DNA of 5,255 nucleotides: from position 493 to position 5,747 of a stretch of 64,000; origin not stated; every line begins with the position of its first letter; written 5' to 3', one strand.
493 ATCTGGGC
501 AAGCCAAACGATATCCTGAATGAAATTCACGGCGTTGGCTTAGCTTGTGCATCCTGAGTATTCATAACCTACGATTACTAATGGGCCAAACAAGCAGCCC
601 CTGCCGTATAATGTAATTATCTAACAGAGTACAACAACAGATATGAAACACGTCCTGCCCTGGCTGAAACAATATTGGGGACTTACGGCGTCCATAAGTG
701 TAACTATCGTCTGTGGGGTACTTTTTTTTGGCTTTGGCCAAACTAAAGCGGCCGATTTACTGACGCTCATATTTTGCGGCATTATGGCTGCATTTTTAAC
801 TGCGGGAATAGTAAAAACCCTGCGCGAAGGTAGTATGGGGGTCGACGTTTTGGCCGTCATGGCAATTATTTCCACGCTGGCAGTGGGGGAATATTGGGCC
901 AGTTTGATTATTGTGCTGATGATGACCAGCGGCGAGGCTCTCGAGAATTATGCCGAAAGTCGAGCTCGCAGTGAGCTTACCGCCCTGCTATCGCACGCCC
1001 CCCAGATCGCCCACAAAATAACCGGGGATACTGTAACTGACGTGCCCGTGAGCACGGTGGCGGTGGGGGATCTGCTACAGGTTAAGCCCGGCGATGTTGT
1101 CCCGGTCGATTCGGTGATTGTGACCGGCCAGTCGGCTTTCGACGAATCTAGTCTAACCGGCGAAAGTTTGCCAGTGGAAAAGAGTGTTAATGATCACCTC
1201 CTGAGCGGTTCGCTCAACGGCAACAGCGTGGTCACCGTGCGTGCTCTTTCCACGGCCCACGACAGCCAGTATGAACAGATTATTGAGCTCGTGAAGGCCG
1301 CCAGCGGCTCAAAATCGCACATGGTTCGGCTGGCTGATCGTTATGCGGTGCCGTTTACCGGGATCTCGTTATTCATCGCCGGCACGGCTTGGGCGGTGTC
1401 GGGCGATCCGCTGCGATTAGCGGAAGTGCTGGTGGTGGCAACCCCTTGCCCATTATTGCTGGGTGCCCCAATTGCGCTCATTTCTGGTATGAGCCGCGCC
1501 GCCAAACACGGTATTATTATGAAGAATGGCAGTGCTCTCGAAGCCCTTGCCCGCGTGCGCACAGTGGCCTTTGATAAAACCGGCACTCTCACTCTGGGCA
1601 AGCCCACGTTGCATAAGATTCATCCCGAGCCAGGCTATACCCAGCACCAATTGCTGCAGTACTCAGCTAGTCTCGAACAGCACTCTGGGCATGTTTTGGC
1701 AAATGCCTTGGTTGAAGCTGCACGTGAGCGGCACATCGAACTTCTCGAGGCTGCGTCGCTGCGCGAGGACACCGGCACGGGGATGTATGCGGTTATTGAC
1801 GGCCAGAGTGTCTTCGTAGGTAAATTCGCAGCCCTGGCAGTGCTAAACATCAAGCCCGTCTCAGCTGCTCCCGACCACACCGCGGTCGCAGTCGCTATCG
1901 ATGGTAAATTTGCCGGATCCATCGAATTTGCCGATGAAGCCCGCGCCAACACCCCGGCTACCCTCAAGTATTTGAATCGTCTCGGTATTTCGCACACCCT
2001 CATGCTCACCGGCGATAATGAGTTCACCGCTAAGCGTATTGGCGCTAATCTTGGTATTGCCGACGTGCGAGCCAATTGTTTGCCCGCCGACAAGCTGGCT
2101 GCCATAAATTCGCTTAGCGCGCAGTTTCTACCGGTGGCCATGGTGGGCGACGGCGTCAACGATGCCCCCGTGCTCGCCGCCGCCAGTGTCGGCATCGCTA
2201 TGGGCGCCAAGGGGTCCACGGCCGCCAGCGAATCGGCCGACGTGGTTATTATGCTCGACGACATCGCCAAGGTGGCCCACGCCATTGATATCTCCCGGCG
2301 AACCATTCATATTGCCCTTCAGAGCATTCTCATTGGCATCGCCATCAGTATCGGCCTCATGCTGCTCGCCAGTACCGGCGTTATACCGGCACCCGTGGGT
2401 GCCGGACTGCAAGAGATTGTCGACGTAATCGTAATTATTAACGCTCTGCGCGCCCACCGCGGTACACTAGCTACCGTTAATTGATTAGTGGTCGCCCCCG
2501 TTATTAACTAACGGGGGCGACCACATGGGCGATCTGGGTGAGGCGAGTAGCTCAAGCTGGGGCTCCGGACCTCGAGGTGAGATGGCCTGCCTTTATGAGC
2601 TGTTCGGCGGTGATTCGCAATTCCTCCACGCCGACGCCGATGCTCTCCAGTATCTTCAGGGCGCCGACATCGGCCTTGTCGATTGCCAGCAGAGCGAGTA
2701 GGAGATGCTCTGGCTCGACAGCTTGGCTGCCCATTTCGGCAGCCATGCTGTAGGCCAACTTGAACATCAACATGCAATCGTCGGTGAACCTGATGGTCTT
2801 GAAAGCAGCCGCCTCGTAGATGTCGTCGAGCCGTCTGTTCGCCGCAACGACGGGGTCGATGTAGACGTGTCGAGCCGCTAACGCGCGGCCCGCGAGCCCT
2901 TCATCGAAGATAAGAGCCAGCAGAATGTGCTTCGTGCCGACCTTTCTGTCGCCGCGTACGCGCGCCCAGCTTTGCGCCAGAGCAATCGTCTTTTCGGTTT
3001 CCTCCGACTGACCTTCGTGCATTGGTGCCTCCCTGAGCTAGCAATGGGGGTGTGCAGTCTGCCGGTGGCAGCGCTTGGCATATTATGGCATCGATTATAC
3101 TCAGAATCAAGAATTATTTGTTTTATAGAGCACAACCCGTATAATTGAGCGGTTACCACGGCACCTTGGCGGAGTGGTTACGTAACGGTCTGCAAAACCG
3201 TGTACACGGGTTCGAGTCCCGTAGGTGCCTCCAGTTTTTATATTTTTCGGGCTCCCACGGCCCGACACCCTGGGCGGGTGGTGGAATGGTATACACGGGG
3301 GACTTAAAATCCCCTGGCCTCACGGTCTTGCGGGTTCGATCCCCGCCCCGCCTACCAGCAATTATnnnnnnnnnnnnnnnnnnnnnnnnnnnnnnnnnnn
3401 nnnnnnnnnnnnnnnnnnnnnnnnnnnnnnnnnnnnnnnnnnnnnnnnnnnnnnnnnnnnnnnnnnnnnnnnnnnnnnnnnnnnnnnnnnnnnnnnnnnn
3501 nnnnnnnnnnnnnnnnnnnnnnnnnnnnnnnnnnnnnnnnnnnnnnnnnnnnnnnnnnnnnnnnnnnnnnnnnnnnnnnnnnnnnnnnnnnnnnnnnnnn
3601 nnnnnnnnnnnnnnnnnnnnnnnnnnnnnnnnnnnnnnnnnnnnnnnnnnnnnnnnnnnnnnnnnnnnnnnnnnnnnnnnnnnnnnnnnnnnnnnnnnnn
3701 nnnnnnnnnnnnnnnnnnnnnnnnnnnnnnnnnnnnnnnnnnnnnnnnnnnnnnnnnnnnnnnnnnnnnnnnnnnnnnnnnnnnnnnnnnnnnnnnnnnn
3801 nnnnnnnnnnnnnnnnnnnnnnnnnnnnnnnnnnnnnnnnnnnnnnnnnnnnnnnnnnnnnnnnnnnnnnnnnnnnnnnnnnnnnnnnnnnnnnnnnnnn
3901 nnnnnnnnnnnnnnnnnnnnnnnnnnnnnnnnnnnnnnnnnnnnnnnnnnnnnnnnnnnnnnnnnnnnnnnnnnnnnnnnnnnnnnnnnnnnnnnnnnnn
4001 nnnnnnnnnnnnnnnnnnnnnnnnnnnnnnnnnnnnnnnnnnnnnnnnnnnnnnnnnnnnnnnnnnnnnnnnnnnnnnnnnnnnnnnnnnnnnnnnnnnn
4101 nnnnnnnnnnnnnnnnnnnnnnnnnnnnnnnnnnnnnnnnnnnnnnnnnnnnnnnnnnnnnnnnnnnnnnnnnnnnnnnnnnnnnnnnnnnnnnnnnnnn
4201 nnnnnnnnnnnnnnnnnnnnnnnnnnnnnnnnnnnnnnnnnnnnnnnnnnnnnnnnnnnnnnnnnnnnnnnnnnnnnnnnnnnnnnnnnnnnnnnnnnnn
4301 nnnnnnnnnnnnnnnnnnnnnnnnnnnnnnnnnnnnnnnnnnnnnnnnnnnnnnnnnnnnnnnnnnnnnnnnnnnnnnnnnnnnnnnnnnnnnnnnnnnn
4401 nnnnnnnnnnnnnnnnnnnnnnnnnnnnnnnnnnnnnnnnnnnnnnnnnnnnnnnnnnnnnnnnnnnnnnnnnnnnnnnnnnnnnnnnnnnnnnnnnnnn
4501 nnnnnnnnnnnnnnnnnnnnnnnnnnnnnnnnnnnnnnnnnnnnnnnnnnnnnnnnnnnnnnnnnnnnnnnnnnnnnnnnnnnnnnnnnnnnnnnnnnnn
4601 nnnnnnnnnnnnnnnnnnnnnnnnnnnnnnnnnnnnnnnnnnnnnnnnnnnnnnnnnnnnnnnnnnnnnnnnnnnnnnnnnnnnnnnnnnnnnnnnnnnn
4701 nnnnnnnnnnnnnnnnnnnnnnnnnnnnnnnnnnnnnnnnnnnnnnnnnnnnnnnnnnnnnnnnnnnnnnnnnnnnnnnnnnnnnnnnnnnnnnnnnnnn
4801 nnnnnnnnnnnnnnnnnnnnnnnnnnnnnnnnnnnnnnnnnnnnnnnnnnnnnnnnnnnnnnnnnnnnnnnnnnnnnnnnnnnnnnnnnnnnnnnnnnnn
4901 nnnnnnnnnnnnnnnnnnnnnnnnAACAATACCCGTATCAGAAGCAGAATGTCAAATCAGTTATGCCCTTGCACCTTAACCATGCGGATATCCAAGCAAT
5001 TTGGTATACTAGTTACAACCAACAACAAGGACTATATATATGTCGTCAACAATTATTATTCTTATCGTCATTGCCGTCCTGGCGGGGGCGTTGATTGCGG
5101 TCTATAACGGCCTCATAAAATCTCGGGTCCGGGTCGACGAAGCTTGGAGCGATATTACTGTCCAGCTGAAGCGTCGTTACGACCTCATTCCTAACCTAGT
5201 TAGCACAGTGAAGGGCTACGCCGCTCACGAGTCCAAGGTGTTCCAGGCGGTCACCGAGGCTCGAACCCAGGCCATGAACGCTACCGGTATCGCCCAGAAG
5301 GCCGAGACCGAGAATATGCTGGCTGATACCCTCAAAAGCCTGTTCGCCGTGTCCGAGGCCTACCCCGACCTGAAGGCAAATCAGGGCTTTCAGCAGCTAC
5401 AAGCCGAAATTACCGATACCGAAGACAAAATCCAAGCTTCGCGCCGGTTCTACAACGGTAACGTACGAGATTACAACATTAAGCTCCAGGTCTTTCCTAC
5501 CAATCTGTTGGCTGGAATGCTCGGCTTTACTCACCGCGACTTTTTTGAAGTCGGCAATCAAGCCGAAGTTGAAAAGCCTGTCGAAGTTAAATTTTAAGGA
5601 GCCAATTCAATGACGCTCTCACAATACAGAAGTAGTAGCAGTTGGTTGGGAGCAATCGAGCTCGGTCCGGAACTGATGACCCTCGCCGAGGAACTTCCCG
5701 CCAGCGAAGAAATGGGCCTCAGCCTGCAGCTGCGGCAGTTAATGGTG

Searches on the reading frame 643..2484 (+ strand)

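Call 12: search_protein_families(library=pfam, proteins=[window:643-2484:+], max_evalue=0.00001)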
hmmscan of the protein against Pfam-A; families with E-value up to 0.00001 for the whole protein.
window:643-2484:+ (613 aa): 2 families
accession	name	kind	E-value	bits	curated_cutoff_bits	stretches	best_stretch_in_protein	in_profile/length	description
PF00122.25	E1-E2_ATPase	-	2.1e-44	151.7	28.1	1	119-289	3-181/181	E1-E2 ATPase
PF00702.32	Hydrolase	-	2e-28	100.5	26.4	1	305-514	1-190/191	haloacid dehalogenase-like hydrolase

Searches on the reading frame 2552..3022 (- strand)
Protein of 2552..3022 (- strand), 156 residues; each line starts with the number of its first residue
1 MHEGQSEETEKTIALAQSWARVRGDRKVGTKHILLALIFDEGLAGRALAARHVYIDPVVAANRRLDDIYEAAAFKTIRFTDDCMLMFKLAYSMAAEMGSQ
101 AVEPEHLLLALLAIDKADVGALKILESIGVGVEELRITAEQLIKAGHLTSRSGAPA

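Call 12: search_protein_families(library=pfam, proteins=[window:2552-3022:-], max_evalue=0.00001)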
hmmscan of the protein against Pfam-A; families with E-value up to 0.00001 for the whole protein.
window:2552-3022:- (156 aa): 1 family
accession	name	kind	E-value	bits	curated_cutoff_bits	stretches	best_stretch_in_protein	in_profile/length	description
PF02861.25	Clp_N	-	1.2e-15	57.8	20.7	1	90-143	1-52/53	Clp amino terminal domain, pathogenicity island component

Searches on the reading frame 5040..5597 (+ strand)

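Call 12: search_protein_families(library=pfam, proteins=[window:5040-5597:+], max_evalue=0.00001)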
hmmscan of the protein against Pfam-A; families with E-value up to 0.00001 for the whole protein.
window:5040-5597:+ (185 aa): 1 family
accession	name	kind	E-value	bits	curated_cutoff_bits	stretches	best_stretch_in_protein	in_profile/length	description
PF04011.17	LemA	-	3.3e-61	205.9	26.2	1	35-185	1-149/149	LemA family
